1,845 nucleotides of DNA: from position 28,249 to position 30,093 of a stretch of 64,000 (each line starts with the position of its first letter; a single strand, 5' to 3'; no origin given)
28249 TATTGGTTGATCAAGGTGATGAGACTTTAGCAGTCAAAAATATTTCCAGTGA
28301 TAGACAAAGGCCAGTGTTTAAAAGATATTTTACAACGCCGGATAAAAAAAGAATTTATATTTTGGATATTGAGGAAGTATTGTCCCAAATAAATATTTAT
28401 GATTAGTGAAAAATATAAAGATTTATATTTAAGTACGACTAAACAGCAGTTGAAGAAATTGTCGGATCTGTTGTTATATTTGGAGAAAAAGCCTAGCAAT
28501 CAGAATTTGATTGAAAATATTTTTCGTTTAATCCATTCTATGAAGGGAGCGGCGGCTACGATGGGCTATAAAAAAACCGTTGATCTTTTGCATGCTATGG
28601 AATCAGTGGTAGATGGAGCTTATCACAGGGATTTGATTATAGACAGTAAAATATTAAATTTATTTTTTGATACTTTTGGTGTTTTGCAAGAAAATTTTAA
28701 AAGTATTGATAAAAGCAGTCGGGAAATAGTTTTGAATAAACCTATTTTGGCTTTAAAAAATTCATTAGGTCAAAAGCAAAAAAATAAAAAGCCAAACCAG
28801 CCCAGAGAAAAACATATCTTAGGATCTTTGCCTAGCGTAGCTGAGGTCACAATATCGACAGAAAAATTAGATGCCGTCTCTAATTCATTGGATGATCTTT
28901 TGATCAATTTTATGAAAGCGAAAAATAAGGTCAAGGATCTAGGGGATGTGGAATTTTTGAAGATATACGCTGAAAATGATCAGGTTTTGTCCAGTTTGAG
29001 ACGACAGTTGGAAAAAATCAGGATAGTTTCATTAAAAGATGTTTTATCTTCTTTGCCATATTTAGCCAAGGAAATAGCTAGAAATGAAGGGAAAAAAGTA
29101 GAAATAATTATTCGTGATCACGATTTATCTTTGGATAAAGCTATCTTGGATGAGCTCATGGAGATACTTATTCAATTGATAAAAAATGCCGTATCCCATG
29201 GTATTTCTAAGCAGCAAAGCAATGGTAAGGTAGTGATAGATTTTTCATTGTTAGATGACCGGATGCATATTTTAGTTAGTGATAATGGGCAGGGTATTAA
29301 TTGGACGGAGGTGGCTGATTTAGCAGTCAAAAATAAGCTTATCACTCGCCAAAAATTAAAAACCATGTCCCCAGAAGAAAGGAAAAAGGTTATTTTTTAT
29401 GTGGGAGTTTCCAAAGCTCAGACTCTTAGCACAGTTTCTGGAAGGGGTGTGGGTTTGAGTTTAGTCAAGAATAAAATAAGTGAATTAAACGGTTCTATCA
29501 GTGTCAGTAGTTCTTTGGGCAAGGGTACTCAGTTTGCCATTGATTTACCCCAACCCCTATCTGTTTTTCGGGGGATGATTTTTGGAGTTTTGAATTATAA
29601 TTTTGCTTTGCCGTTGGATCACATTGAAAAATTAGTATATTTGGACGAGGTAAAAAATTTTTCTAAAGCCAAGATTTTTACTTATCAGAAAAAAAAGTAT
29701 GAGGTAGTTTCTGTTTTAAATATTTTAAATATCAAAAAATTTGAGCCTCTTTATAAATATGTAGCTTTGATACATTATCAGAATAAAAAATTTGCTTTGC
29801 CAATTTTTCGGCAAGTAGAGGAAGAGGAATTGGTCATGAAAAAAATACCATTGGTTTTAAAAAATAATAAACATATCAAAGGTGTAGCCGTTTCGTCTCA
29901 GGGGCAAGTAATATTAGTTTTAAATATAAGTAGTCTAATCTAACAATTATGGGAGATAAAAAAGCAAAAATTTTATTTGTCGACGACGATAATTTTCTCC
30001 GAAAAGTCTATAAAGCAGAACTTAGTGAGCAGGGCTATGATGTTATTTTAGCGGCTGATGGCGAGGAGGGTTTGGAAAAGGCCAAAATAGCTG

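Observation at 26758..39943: Minimal chemosensory cassette (MCP-like, CheW, CheA, CheY) transcriptionally fused to a type IV pilus operon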

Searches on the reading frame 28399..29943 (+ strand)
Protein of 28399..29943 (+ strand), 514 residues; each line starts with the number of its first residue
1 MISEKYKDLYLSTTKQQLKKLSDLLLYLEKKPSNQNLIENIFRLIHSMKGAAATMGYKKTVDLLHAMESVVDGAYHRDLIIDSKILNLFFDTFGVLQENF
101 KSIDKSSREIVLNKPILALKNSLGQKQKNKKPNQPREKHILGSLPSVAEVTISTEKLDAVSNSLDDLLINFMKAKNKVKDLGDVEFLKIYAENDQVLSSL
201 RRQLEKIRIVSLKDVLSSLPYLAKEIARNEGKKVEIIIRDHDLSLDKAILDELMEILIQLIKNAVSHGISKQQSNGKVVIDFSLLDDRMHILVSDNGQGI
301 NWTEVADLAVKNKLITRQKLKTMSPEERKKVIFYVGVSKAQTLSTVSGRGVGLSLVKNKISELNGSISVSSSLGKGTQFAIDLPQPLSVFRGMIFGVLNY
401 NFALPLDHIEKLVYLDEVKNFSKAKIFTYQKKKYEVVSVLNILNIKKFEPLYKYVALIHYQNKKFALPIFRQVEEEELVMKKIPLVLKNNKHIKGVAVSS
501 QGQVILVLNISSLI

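Call 4: search_protein_families(library=pfam, proteins=[window:28399-29943:+], max_evalue=0.01)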
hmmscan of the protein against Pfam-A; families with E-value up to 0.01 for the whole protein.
window:28399-29943:+ (514 aa): 4 families
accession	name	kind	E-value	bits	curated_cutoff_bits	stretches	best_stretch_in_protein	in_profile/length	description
PF02518.31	HATPase_c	-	4.8e-17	62.8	26.4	1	251-386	4-110/111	Histidine kinase-, DNA gyrase B-, and HSP90-like ATPase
PF01627.28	Hpt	-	1.7e-10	41.5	24.6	1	7-75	3-60/84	Hpt domain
PF01584.24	CheW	-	3.2e-09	37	23.5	1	392-514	2-134/138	CheW-like domain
PF13581.12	HATPase_c_2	-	0.0035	17.8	27.4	1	260-326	39-92/127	Histidine kinase-like ATPase domain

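Call 12: find_homologous_proteins(query=window:28399-29943:+, max_evalue=0.00001)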
Query window:28399-29943:+ (514 aa): 292 proteins with E <= 0.00001 among 8000 candidates; the best 120 are listed.
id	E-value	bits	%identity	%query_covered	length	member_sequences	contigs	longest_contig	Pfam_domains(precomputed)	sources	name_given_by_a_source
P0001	1.1e-294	995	100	92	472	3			PF02518.32,PF01627.29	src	-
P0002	4.7e-244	828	75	100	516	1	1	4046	PF01584.25,PF02518.32,PF01627.29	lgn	-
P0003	1.2e-220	751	68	100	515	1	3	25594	PF01584.25,PF02518.32,PF01627.29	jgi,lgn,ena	-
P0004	4.8e-220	749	68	100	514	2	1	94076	PF01584.25,PF02518.32,PF01627.29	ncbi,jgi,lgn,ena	ncbi:MAG: ATP-binding protein [Patescibacteria group bacterium]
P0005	3.1e-218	743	68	100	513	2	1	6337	PF01584.25,PF02518.32,PF01627.29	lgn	-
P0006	1.9e-217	741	67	100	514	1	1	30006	PF01584.25,PF02518.32,PF01627.29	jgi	jgi:two-component system, chemotaxis family, sensor kinase CheA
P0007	9.2e-215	732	67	100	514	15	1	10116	PF01584.25,PF02518.32,PF01627.29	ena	-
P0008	5.6e-214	729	67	100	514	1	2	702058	PF01584.25,PF02518.32,PF01627.29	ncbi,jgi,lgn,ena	ncbi:MAG: ATP-binding protein [Patescibacteria group bacterium]|jgi:two-component system chemotaxis 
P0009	7.4e-214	729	68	100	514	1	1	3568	PF01584.25,PF02518.32,PF01627.29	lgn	-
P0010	6.3e-213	726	67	100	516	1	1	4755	PF01584.25,PF02518.32,PF01627.29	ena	-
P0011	1.1e-212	725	66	100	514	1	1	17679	PF01584.25,PF02518.32,PF01627.29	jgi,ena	-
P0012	1.2e-211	722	66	100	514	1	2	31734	PF02518.32,PF01627.29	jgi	-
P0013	1.1e-203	695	64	100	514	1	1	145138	PF01584.25,PF02518.32,PF01627.29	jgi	jgi:two-component system, chemotaxis family, sensor kinase CheA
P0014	8.8e-203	692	64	100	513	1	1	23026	PF01584.25,PF02518.32,PF01627.29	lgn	-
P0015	7.7e-199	679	63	99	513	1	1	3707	PF02518.32,PF01627.29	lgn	-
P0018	5.2e-180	617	58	100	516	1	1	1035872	PF01584.25,PF02518.32,PF01627.29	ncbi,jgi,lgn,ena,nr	ncbi:Hpt domain-containing protein [Patescibacteria group bacterium]|nr:Hpt domain-containing protei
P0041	5.4e-147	508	50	100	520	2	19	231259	PF13581.13,PF02518.32,PF01627.29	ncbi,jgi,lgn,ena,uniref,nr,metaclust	ncbi:MAG: hypothetical protein COV55_00855 [Candidatus Komeilibacteria bacterium CG11_big_fil_rev_8_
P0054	4.9e-114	400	40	100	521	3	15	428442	PF01584.25,PF02518.32,PF01627.29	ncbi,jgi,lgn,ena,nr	ncbi:hypothetical protein HN670_01290 [bacterium]|jgi:two-component system, chemotaxis family, senso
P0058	1.1e-100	356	38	100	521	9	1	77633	PF01584.25,PF02518.32,PF01627.29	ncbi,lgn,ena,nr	ncbi:hypothetical protein HOD19_01700 [bacterium]|nr:hypothetical protein [bacterium]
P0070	1.4e-53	201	28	99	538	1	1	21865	PF02895.21,PF01584.25,PF02518.32,PF01627.29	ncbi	ncbi:MAG: chemotaxis protein CheA [bacterium]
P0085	1.4e-47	181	26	99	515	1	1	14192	PF13581.13,PF02518.32,PF01627.29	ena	-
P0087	2.0e-47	180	40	36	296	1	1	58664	PF02518.32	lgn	-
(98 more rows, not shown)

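Call 14: find_encoding_contigs(protein=P0018, flank=10000, max_places=2)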
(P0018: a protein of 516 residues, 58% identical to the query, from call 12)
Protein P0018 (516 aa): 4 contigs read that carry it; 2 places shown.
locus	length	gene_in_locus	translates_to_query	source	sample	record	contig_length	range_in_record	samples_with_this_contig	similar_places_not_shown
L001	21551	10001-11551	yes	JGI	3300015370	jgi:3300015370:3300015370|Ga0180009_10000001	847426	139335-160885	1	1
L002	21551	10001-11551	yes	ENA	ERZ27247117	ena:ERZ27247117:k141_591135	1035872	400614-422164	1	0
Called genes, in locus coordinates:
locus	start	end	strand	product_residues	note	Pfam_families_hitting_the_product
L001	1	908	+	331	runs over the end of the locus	PF01116:F_bP_aldolase (weak), PF08013:GatZ_KbaZ-like (weak)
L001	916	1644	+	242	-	PF00483:NTP_transferase (faint)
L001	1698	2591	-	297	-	PF00459:Inositol_P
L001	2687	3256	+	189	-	-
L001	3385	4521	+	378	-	PF13489:Methyltransf_23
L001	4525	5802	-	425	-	PF01943:Polysacc_synt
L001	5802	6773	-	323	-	PF01073:3Beta_HSD, PF01370:Epimerase, PF02719:Polysacc_synt_2, PF04321:RmlD_sub_bind, PF07993:NAD_binding_4 (faint), PF16363:GDP_Man_Dehyd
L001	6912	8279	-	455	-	PF02397:Bac_transf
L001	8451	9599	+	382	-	PF00015:MCPsignal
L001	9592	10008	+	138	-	PF01584:CheW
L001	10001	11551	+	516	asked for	PF01627:Hpt, PF02518:HATPase_c, PF01584:CheW (weak)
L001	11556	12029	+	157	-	PF00072:Response_reg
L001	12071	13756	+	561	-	PF05157:MshEN, PF00437:T2SSE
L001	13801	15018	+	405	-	PF28597:T2SSF_N, PF00482:T2SSF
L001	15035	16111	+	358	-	PF07963:N_methyl (faint), PF09603:Fib_succ_major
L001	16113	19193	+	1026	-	PF10102:DUF2341 (weak)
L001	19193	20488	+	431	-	PF13385:Laminin_G_3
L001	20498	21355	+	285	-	-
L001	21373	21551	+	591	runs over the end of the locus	PF11104:PilM_2, PF06723:MreB_Mbl (faint), PF14450:FtsA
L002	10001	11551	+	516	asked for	PF01627:Hpt, PF02518:HATPase_c, PF01584:CheW (weak)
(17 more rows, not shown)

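Call 15: find_encoding_contigs(protein=P0054, flank=10000, max_places=2)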
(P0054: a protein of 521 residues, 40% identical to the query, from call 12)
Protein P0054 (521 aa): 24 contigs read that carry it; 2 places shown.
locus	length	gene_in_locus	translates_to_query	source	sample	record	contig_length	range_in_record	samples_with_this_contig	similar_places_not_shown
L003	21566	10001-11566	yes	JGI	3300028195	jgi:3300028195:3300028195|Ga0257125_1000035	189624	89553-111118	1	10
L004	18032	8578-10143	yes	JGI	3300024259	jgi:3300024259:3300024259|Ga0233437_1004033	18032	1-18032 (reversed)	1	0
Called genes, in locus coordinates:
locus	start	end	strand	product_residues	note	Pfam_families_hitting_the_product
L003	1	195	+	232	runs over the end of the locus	PF05148:Methyltransf_8 (weak), PF13489:Methyltransf_23, PF03141:Methyltransf_29 (weak), PF13847:Methyltransf_31 (faint), PF08241:Methyltransf_11, PF08242:Methyltransf_12 (weak), PF13649:Methyltransf_25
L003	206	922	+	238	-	PF04765:TOD1_MUCI70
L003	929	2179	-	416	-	PF01943:Polysacc_synt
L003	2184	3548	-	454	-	PF02397:Bac_transf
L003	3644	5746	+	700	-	PF04932:Wzy_C, PF14559:TPR_19 (faint)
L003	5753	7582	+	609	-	PF04932:Wzy_C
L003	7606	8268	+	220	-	PF08241:Methyltransf_11, PF13649:Methyltransf_25 (faint)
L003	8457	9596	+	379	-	PF00015:MCPsignal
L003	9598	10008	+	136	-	PF01584:CheW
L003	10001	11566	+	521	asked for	PF01627:Hpt, PF02518:HATPase_c, PF01584:CheW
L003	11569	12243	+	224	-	PF00072:Response_reg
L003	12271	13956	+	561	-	PF05157:MshEN, PF00437:T2SSE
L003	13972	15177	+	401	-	PF28597:T2SSF_N, PF00482:T2SSF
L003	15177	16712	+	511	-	PF10102:DUF2341 (weak), PF13385:Laminin_G_3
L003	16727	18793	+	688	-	PF07963:N_methyl (weak)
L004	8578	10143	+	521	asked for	PF01627:Hpt, PF02518:HATPase_c, PF01584:CheW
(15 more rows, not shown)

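Call 17: find_encoding_contigs(protein=P0058, flank=10000, max_places=1)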
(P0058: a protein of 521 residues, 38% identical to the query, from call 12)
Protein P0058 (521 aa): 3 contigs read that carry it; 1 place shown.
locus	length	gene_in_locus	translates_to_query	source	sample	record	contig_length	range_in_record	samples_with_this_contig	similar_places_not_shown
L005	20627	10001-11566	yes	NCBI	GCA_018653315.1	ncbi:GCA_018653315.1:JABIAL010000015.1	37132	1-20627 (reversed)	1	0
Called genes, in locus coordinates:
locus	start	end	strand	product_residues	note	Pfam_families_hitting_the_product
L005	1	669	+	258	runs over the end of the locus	PF01066:CDP-OH_P_transf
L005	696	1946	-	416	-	PF01943:Polysacc_synt, PF13440:Polysacc_synt_3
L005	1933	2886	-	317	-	PF01073:3Beta_HSD, PF01370:Epimerase, PF02719:Polysacc_synt_2, PF04321:RmlD_sub_bind, PF05368:NmrA (weak), PF07993:NAD_binding_4, PF13460:NAD_binding_10, PF16363:GDP_Man_Dehyd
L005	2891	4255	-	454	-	PF02397:Bac_transf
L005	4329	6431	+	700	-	PF04932:Wzy_C, PF14559:TPR_19 (faint)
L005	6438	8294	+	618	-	PF04932:Wzy_C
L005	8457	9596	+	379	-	PF00015:MCPsignal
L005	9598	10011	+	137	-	PF01584:CheW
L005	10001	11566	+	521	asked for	PF01627:Hpt (weak), PF02518:HATPase_c, PF01584:CheW (weak)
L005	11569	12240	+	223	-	PF00072:Response_reg, PF12773:DZR (weak), PF13248:Zn_ribbon_3 (weak), PF13240:Zn_Ribbon_1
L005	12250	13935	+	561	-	PF05157:MshEN, PF00437:T2SSE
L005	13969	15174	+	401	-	PF28597:T2SSF_N, PF00482:T2SSF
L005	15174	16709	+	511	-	PF10102:DUF2341, PF13385:Laminin_G_3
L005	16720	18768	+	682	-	PF07963:N_methyl (weak)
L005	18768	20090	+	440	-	PF07963:N_methyl (weak), PF13385:Laminin_G_3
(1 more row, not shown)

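Call 18: find_encoding_contigs(protein=P0041, flank=10000, max_places=1)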
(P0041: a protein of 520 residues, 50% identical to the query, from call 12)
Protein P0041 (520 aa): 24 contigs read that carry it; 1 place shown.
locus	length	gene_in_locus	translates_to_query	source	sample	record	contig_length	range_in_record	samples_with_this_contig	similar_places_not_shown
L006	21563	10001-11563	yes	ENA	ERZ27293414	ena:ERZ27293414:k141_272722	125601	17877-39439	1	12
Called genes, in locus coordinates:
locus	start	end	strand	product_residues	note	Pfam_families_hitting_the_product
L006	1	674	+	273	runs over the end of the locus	PF02543:Carbam_trans_N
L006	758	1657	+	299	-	PF02543:Carbam_trans_N, PF16861:Carbam_trans_C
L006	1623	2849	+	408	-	PF00202:Aminotran_3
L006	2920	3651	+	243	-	PF02353:CMAS, PF13489:Methyltransf_23, PF01728:FtsJ (weak), PF07021:MetW, PF13847:Methyltransf_31, PF08241:Methyltransf_11 (weak), PF08242:Methyltransf_12, PF13649:Methyltransf_25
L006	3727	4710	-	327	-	PF00106:adh_short (weak), PF04321:RmlD_sub_bind, PF05368:NmrA (faint), PF01073:3Beta_HSD, PF01370:Epimerase, PF02719:Polysacc_synt_2, PF07993:NAD_binding_4 (weak), PF16363:GDP_Man_Dehyd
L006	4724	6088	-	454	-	PF02397:Bac_transf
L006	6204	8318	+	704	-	PF04932:Wzy_C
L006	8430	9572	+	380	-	PF00015:MCPsignal (weak)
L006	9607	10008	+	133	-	-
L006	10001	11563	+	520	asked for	PF01627:Hpt, PF13581:HATPase_c_2 (weak), PF02518:HATPase_c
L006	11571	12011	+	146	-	PF00072:Response_reg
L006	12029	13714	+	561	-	PF05157:MshEN, PF00437:T2SSE, PF25199:nSTAND_NTPase5 (faint)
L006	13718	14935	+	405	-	PF28597:T2SSF_N (weak), PF00482:T2SSF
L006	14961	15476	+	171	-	-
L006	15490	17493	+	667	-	PF07963:N_methyl (weak)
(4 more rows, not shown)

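Call 23: find_encoding_contigs(protein=P0085, flank=10000, max_places=1)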
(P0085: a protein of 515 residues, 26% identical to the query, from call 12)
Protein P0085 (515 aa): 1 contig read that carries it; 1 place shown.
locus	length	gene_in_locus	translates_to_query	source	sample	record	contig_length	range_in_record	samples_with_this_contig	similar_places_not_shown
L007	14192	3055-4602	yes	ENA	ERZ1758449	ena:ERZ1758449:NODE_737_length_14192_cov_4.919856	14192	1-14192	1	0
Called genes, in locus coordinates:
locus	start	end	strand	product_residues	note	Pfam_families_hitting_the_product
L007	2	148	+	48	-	?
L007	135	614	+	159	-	-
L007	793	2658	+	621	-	PF00015:MCPsignal (weak)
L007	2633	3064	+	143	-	PF01584:CheW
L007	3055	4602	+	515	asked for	PF01627:Hpt, PF02518:HATPase_c, PF13581:HATPase_c_2 (weak)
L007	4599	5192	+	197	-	PF00072:Response_reg, PF13248:Zn_ribbon_3 (weak), PF13240:Zn_Ribbon_1 (weak)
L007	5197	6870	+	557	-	PF05157:MshEN, PF00437:T2SSE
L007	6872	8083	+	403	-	PF28597:T2SSF_N (weak), PF00482:T2SSF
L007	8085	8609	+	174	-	-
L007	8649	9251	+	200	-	PF07963:N_methyl (weak)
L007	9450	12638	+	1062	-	PF24299:DUF7483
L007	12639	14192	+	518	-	?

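Call 28: find_related_loci(query=A1, collection=genome_contigs, flank=10000)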
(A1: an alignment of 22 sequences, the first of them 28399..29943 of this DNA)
Query A1 (514 aa) in genome_contigs; peptide patterns used: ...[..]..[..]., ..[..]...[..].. (x = any residue, [..] = any of these).
350 stretches matched a pattern; 83 encode a relative of the query (tblastn E <= 1e-3); the best 80 are kept; 79 distinct loci.
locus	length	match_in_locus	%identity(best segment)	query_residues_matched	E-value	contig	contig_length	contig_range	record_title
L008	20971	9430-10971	68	1-514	0e+0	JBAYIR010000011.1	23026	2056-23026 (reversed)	MAG: Patescibacteria group bacterium isolate SO_2016_GW1_35 scaffold03884_OW334_2016, whole genome shotgun sequence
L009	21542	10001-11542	67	1-514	0e+0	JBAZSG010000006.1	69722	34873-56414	MAG: Patescibacteria group bacterium isolate SO_2017_GW1_168 NODE_2239_length_69722_cov_2.425591_OW334_2017, whole genom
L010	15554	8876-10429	52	1-514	3e-175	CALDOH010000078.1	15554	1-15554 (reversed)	MAG TPA_asm: uncultured bacterium isolate ERR2206790_bin.27_CONCOCT_v1.1_MAG genome assembly, contig: ERZ890879.956, who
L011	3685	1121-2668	54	1-514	0e+0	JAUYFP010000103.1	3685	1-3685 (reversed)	MAG: bacterium isolate C21_metabat.bin.20 C21_k141_157320, whole genome shotgun sequence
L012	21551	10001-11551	51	1-513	1e-168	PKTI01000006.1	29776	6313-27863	MAG: Candidatus Parcubacteria bacterium isolate BM519 sc_954, whole genome shotgun sequence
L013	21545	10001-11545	52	1-513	1e-166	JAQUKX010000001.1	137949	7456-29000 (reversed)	MAG: Patescibacteria group bacterium isolate STD1_117 NODE_227_length_137949_cov_3.641632_Sandtown_D1, whole genome shot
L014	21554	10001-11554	50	1-514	1e-159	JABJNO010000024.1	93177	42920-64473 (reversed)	MAG: Candidatus Parcubacteria bacterium isolate SI075_bin20 k141_2422634, whole genome shotgun sequence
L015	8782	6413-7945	52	1-514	4e-148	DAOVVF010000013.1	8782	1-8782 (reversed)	MAG TPA_asm: Candidatus Parcubacteria bacterium isolate CSMAG_1698 CSMAG_1698_k141_5567847_length_8782_cov_7.0000, whole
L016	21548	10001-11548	46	1-513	6e-148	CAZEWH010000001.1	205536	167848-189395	MAG TPA_asm: uncultured Gammaproteobacteria bacterium isolate SRP077602_co5_241 genome assembly, contig: NODE_81_length_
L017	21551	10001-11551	48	1-513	4e-146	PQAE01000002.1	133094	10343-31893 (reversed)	MAG: Parcubacteria group bacterium isolate FeB_17 contig_3752, whole genome shotgun sequence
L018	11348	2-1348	49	67-513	8e-140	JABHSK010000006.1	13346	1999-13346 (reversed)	MAG: Candidatus Parcubacteria bacterium isolate SI039_bin36 k141_1580648, whole genome shotgun sequence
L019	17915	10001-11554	52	1-514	3e-170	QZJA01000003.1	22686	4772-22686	MAG: Candidatus Parcubacteria bacterium isolate SURF_51 contig-100_3438_length_22686_read_count_2450512, whole genome sh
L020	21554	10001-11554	39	1-513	5e-125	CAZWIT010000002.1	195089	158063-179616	MAG TPA_asm: uncultured Gammaproteobacteria bacterium isolate SRP300315_co1_55 genome assembly, contig: NODE_21_length_1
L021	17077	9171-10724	40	1-513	3e-123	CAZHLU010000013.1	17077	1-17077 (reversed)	MAG TPA_asm: uncultured Gammaproteobacteria bacterium isolate SRP135725_co1_218 genome assembly, contig: NODE_4353_lengt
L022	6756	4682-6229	41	1-514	4e-123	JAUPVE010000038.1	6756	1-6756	MAG: Patescibacteria group bacterium isolate erpe_2018_sw_27hr_WHONDRS-SW48-000094_A_bin.34 scaffold_2610, whole genome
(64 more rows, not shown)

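Call 31: search_solved_structures(query=window:28399-29943:+, max_evalue=0.001, show_alignments=1)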
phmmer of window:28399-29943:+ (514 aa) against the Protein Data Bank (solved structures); distinct sequences matched with E-value up to 0.001: 21.
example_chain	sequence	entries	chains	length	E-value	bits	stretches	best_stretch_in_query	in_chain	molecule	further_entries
6s1k_A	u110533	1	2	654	2.9e-41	145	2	148-513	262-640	Chemotaxis protein CheA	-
3ja6_C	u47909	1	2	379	2.8e-40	141.8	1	150-514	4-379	Chemotaxis protein CheA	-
1b3q_A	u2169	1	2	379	5.9e-40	140.7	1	150-514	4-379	PROTEIN (CHEMOTAXIS PROTEIN CHEA)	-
2ch4_A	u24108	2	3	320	6.9e-39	137.2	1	210-514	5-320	CHEMOTAXIS PROTEIN CHEA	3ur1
4jpb_A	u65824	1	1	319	5.5e-37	130.9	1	210-514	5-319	Chemotaxis protein CheA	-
8c5v_A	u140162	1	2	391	4.2e-30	108.2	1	149-513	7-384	Chemotaxis protein CheA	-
4xiv_A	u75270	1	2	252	7.2e-30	107.4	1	150-384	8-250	Chemotaxis protein CheA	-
1i5d_A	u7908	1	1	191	1.1e-28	103.6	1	206-384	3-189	CHEMOTAXIS PROTEIN CHEA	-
6mi6_A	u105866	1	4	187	8e-28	100.7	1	207-384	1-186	Chemotaxis protein CheA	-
1i58_A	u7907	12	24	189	2.7e-27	99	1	210-384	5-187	CHEMOTAXIS PROTEIN CHEA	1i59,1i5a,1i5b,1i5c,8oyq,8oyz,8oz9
6ff6_A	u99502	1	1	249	2e-16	63.1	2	14-105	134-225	BRIC1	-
2ld6_A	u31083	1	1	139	4.1e-15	58.8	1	4-97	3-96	Chemotaxis protein CheA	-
1tqg_A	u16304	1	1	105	1.5e-14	57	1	5-92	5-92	Chemotaxis protein cheA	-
8c5v_C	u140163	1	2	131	4.9e-10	42.1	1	12-106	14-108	Chemotaxis protein CheA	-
6fes_A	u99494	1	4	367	3.7e-09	39.2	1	4-87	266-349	D12_BRIC2, a synthetic protein,D12_BRIC2, a synthetic protein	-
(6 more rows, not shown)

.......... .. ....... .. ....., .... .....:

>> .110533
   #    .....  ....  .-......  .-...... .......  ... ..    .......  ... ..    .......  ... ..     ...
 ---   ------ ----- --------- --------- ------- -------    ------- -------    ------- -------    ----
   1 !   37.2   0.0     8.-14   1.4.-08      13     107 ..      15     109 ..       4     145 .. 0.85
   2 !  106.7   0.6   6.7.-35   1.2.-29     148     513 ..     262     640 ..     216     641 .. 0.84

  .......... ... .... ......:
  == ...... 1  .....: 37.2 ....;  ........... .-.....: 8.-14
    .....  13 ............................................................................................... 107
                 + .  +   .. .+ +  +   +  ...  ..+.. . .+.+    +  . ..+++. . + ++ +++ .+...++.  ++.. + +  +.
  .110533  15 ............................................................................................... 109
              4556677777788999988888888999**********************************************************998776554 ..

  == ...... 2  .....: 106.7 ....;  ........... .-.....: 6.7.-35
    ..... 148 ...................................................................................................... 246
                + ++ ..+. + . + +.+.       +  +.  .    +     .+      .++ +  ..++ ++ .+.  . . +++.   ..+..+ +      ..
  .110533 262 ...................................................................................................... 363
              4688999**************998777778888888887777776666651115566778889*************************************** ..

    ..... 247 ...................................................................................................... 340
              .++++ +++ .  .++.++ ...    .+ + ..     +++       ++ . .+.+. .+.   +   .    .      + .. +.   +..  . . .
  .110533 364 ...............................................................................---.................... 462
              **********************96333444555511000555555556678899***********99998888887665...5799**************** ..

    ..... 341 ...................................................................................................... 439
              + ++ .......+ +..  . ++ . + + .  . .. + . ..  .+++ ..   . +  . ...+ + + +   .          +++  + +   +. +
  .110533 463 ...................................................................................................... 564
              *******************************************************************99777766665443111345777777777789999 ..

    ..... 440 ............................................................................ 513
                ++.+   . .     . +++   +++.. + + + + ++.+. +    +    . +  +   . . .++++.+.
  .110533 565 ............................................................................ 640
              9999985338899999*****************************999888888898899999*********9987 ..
